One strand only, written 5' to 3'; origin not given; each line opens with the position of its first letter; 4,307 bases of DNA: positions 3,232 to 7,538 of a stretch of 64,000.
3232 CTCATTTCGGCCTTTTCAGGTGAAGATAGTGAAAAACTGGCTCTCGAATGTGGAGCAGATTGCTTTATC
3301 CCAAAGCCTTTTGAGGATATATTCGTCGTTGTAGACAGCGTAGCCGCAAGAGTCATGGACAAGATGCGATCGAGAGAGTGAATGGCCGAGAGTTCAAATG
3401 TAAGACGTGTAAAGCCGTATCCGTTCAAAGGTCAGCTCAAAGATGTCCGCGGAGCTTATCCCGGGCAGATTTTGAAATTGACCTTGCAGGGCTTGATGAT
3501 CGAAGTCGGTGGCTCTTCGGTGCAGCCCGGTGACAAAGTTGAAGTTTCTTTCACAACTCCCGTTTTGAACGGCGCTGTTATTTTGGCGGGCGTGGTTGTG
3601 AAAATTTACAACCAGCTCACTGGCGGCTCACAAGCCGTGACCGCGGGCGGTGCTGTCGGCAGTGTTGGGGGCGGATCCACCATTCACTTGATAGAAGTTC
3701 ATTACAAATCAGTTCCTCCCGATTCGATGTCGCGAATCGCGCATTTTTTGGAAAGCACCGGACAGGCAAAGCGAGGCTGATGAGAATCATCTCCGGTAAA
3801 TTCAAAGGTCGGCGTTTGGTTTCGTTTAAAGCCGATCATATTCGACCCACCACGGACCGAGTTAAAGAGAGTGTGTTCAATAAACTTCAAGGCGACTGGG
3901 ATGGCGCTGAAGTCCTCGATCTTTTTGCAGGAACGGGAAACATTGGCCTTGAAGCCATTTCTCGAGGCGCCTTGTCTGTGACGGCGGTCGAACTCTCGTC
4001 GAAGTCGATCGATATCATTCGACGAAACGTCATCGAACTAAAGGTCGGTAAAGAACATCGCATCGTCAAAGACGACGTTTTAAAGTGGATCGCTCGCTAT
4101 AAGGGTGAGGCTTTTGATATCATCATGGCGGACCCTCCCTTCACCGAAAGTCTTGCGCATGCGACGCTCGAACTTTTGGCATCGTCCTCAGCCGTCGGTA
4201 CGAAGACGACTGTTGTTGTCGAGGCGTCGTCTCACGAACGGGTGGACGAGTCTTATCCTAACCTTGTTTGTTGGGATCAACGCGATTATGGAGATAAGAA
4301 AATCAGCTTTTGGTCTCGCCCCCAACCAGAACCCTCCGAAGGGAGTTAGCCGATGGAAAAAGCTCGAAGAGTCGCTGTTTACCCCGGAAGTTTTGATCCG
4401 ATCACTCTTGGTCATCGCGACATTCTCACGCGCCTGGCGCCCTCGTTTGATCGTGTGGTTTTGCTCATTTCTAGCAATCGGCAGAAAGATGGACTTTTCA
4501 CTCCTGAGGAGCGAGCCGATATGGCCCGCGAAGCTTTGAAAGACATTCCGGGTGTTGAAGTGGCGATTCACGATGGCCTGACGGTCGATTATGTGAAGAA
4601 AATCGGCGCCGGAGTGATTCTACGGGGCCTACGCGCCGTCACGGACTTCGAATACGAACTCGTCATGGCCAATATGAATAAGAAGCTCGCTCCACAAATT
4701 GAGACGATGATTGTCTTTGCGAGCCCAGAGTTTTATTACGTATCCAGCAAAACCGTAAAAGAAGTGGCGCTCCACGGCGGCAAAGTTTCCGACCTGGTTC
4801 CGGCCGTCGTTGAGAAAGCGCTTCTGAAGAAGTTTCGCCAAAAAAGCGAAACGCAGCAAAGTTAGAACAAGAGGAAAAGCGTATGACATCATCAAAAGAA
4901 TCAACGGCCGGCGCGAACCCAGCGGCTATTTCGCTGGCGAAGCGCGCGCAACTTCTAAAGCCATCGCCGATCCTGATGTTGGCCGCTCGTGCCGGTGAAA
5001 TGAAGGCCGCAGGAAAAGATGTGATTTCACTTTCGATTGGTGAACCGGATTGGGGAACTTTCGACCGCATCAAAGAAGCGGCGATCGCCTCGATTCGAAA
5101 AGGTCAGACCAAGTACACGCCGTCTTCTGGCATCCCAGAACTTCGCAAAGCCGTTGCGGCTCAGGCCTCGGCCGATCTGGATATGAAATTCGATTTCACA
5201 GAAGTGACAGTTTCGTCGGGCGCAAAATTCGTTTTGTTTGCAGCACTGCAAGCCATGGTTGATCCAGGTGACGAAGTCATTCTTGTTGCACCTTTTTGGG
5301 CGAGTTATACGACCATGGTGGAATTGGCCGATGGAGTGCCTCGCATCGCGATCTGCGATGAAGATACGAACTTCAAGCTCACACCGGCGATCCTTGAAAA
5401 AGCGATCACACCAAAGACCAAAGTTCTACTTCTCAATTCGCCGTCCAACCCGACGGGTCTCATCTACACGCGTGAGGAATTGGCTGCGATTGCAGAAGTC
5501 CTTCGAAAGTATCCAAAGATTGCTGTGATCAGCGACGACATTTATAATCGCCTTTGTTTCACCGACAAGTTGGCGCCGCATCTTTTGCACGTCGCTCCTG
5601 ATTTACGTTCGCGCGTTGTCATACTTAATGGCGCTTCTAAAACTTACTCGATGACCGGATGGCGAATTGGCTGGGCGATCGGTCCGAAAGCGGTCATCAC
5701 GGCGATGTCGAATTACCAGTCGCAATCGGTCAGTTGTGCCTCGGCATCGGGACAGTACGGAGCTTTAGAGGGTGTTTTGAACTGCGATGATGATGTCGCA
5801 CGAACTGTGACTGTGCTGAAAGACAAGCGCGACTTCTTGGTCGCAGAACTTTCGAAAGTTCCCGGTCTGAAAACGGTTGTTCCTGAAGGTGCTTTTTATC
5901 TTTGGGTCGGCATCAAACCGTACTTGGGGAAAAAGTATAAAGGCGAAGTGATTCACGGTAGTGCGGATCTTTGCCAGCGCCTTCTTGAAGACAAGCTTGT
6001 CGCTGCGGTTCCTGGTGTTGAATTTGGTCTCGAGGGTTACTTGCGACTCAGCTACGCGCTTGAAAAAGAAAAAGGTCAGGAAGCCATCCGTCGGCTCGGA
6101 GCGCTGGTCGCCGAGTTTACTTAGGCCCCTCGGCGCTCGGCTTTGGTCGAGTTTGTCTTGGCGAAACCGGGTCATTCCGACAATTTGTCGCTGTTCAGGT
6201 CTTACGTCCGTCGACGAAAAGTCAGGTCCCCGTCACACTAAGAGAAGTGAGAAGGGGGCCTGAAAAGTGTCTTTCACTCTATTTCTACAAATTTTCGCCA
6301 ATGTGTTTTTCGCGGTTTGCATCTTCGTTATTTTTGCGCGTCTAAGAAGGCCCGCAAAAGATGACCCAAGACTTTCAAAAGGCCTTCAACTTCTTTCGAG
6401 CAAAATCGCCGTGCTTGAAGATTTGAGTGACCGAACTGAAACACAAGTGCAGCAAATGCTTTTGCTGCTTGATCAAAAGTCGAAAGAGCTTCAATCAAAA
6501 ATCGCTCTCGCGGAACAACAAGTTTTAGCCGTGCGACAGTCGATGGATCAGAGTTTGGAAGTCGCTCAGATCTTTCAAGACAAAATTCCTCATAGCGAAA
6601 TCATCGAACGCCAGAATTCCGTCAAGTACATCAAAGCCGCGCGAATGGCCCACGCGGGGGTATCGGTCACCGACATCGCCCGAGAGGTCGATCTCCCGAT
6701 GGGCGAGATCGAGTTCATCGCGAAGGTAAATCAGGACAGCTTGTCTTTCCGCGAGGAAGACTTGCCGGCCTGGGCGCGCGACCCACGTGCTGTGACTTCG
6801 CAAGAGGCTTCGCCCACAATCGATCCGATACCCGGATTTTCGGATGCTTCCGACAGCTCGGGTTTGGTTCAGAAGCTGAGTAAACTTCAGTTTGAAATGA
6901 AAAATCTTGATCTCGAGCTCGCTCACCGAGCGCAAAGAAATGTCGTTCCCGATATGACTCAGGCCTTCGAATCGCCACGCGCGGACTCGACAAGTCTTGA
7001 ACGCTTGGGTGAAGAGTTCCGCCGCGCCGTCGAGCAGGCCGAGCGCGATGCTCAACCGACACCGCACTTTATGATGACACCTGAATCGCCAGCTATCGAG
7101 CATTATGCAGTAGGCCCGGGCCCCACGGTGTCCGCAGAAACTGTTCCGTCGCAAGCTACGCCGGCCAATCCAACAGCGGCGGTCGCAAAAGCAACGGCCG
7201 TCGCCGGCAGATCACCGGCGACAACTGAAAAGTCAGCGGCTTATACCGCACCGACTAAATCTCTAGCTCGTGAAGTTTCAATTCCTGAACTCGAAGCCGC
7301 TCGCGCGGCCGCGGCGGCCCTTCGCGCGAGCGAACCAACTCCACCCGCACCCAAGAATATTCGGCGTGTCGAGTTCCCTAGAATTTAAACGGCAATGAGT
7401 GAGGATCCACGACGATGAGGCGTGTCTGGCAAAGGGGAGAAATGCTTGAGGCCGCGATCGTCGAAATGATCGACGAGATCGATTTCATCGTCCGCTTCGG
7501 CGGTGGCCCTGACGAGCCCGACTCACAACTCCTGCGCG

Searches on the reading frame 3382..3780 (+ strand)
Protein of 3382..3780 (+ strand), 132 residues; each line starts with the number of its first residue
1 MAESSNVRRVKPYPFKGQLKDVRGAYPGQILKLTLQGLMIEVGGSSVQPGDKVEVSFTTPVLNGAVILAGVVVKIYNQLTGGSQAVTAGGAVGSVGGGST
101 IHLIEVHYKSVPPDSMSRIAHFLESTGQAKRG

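Call 67: find_encoding_contigs(protein=window:3382-3780:+, flank=10000, max_places=2)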
Protein window:3382-3780:+ (132 aa): 3 contigs read that carry it; 2 places shown.
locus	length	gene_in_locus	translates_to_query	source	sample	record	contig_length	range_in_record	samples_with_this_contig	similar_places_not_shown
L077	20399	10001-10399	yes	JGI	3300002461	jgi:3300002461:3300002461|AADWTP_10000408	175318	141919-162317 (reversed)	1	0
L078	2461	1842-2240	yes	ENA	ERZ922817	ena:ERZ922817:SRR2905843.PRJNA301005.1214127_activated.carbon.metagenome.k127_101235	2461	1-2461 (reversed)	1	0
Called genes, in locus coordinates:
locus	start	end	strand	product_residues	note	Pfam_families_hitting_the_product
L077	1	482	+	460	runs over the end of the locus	PF02465:FliD_N, PF07195:FliD_C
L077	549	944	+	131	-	PF02561:FliS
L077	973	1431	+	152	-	-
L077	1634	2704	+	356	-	PF23914:TPR_CcmH_CycH (faint), PF25063:ARM_TT21_C (faint), PF07719:TPR_2 (faint), PF12895:ANAPC3 (faint), PF13176:TPR_7 (faint), PF00515:TPR_1 (weak), PF13432:TPR_16 (weak), PF14559:TPR_19, +6 more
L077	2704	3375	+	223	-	-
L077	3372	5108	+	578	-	PF01075:Glyco_transf_9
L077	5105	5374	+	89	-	-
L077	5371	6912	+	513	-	PF01075:Glyco_transf_9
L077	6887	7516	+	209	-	PF27299:TP0873_N (faint), PF26154:DUF8042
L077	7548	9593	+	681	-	PF00512:HisKA, PF02518:HATPase_c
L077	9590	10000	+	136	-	PF00072:Response_reg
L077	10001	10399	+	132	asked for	PF07238:PilZ (faint)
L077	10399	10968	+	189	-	PF03602:Cons_hypoth95, PF05175:MTS, PF02475:TRM5-TYW2_MTfase (weak), PF13649:Methyltransf_25 (weak)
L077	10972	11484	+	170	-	PF01467:CTP_transf_like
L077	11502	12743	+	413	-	PF00155:Aminotran_1_2, PF00266:Aminotran_5 (weak), PF01041:DegT_DnrJ_EryC1 (weak), PF01053:Cys_Met_Meta_PP (faint)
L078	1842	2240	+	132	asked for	PF07238:PilZ (faint)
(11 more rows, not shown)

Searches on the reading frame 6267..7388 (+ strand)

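Call 28: search_protein_families(library=pfam, proteins=[window:6267-7388:+], max_evalue=0.01)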
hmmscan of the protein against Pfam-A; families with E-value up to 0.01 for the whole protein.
window:6267-7388:+ (373 aa): 2 families
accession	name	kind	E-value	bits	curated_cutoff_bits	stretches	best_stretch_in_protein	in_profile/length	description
PF10975.14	DUF2802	-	5.4e-08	33.3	33.5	1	96-155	23-67/68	Protein of unknown function (DUF2802)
PF19610.4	DUF6115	-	0.0021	18.9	27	1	58-151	36-130/134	Family of unknown function (DUF6115)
